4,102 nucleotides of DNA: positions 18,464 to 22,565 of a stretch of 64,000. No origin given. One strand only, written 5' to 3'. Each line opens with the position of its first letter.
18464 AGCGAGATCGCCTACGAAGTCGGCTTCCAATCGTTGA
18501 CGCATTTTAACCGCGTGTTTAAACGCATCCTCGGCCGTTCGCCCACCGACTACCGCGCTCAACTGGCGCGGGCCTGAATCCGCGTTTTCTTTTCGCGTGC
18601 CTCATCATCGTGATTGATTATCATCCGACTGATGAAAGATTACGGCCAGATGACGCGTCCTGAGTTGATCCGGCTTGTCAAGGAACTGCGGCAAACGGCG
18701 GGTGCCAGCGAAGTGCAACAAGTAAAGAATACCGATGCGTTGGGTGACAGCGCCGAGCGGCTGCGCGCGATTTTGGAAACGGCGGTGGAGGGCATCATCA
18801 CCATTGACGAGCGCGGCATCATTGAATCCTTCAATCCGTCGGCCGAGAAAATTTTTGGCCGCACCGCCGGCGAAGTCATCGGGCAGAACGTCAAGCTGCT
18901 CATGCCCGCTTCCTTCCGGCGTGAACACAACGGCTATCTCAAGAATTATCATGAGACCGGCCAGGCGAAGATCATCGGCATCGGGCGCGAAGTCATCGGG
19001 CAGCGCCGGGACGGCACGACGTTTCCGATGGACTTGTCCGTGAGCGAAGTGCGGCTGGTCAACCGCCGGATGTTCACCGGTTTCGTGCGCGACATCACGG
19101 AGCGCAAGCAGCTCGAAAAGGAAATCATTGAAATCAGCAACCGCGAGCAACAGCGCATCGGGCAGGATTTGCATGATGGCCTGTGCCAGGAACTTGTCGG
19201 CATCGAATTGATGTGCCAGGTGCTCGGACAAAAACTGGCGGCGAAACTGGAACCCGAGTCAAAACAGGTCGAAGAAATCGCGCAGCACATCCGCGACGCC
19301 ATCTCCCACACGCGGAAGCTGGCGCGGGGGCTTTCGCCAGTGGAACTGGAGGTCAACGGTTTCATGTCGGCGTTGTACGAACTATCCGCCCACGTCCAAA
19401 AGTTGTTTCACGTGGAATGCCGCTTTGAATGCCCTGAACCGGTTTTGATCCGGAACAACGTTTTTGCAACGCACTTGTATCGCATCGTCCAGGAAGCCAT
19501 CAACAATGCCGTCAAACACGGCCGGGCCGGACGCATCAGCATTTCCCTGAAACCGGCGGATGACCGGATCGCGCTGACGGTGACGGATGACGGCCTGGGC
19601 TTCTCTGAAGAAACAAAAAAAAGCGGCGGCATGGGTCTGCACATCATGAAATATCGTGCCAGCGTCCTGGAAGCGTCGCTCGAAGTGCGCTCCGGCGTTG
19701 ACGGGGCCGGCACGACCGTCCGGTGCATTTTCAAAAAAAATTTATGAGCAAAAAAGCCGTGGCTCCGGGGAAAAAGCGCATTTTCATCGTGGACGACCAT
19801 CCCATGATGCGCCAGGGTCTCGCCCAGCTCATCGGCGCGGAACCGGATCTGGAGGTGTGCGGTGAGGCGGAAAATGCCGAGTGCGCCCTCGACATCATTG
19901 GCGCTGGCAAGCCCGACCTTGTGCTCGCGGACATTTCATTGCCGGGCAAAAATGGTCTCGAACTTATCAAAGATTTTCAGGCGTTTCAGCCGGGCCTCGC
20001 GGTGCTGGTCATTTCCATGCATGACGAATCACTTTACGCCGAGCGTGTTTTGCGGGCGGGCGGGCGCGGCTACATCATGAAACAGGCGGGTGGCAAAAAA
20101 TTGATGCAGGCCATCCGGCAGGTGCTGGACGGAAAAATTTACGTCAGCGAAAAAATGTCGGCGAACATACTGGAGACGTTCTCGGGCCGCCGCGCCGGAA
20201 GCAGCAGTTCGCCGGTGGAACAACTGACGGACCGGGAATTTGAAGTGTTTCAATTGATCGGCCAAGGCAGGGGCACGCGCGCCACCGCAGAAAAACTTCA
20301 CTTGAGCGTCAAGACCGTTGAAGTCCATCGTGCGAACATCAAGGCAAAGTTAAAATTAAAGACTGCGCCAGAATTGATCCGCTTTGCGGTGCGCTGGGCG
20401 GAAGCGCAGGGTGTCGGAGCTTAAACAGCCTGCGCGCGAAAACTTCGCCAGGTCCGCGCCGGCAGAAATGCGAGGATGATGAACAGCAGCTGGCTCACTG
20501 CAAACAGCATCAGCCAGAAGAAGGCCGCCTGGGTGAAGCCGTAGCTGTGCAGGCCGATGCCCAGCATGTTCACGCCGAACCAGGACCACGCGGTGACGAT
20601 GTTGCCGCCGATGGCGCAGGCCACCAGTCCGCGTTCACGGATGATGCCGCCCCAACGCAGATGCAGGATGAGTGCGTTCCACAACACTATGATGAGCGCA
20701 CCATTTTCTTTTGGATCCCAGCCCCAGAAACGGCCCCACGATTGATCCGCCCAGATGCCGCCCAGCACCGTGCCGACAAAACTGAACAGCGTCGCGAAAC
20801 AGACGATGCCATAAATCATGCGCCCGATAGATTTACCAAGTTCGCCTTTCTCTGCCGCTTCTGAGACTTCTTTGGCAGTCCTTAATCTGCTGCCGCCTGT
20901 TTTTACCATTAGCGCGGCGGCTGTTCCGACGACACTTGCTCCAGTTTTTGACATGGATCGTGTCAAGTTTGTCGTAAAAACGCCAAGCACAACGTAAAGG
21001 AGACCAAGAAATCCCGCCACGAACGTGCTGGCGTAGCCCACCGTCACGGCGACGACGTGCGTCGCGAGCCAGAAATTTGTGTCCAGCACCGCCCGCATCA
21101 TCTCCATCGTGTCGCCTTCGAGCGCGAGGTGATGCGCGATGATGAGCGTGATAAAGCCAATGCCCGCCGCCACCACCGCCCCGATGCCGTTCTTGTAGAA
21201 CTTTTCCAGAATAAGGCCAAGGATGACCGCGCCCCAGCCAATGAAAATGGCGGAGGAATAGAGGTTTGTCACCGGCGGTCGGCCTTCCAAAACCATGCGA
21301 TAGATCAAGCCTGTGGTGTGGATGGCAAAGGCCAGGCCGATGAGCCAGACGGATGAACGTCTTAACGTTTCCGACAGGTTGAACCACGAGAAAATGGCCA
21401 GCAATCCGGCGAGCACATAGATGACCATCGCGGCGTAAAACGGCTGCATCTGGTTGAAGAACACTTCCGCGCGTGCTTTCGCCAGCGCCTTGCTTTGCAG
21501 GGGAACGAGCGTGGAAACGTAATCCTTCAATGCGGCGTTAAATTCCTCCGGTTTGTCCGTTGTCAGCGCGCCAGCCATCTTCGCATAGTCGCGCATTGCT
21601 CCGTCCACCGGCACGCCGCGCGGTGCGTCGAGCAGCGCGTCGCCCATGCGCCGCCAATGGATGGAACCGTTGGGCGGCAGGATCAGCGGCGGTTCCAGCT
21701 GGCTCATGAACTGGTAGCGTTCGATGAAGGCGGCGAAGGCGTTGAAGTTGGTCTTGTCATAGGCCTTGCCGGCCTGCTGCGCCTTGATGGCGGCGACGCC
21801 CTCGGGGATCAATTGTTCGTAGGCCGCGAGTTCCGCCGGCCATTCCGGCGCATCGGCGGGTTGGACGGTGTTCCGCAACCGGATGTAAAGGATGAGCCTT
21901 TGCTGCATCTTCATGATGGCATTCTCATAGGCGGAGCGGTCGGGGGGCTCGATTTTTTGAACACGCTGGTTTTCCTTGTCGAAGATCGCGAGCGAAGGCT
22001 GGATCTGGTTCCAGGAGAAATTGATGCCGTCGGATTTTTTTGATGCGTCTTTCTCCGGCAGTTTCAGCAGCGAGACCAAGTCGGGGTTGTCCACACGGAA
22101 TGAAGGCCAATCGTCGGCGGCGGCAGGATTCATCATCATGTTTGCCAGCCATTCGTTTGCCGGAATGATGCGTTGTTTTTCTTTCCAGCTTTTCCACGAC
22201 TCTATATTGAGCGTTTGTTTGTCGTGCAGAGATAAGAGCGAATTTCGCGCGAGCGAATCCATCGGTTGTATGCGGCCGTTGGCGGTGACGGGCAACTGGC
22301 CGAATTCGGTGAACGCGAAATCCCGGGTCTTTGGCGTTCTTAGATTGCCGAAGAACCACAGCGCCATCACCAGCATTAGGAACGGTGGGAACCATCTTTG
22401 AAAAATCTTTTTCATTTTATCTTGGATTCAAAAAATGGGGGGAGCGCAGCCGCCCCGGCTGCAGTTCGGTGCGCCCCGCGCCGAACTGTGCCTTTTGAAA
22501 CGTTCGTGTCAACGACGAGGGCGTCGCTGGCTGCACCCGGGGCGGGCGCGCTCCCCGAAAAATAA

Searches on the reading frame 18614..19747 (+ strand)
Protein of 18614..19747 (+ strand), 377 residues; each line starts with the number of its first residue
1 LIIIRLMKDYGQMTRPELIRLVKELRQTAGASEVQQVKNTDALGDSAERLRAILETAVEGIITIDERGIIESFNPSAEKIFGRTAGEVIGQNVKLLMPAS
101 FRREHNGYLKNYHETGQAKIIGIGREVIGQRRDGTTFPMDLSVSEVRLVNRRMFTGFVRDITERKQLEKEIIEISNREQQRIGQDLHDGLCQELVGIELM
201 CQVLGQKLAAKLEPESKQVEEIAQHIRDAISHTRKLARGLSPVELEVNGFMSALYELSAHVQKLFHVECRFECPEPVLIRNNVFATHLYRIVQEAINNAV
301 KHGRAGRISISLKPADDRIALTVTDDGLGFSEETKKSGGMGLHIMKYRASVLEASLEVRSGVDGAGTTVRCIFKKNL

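Call 70: search_protein_families(library=pfam, max_evalue=0.00001, proteins=[window:18614-19747:+])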
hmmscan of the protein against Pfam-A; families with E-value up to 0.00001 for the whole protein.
window:18614-19747:+ (377 aa): 7 families
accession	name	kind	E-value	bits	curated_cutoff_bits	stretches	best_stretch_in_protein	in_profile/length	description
PF00989.32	PAS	-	2.4e-18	66.6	22.6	1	48-161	1-113/113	PAS fold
PF13426.13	PAS_9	-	1.2e-14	54.9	27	1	59-163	2-103/103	PAS domain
PF02518.31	HATPase_c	-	1.8e-14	54.6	26.4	1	286-374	4-108/111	Histidine kinase-, DNA gyrase B-, and HSP90-like ATPase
PF07730.19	HisKA_3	-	3.8e-12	47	24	1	178-245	1-68/68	Histidine kinase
PF13581.12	HATPase_c_2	-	1.8e-09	38.1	27.4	1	291-370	35-124/127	Histidine kinase-like ATPase domain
PF24820.1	Diguanyl_cycl_sensor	-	1.3e-07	32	28.1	1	55-156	3-105/109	Diguanylate cyclase-like sensor domain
PF13188.13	PAS_8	-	2.7e-07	30.7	21.8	1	48-93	1-43/65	PAS domain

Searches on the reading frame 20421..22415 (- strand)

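Call 38: search_protein_families(library=ncbifam, max_evalue=0.01, proteins=[window:20421-22415:-])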
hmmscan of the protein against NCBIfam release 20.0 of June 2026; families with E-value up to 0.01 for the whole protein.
window:20421-22415:- (664 aa): 2 families
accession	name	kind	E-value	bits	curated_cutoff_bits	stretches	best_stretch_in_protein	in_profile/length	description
TIGR03144.1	cytochr_II_ccsB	equivalog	3.8e-43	148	187.6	1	361-626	4-252/252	c-type cytochrome biogenesis protein CcsB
TIGR01191.1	ccmC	subfamily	0.0025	17.7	186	1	541-583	56-98/184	heme ABC transporter permease CcmC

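Call 39: search_protein_families(library=pfam, max_evalue=0.01, proteins=[window:20421-22415:-])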
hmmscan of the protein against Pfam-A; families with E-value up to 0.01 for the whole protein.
window:20421-22415:- (664 aa): 1 family
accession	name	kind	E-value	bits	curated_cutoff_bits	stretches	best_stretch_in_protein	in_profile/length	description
PF01578.25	Cytochrom_C_asm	-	9.4e-23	81.4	29.9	1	383-623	2-212/212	Cytochrome C assembly protein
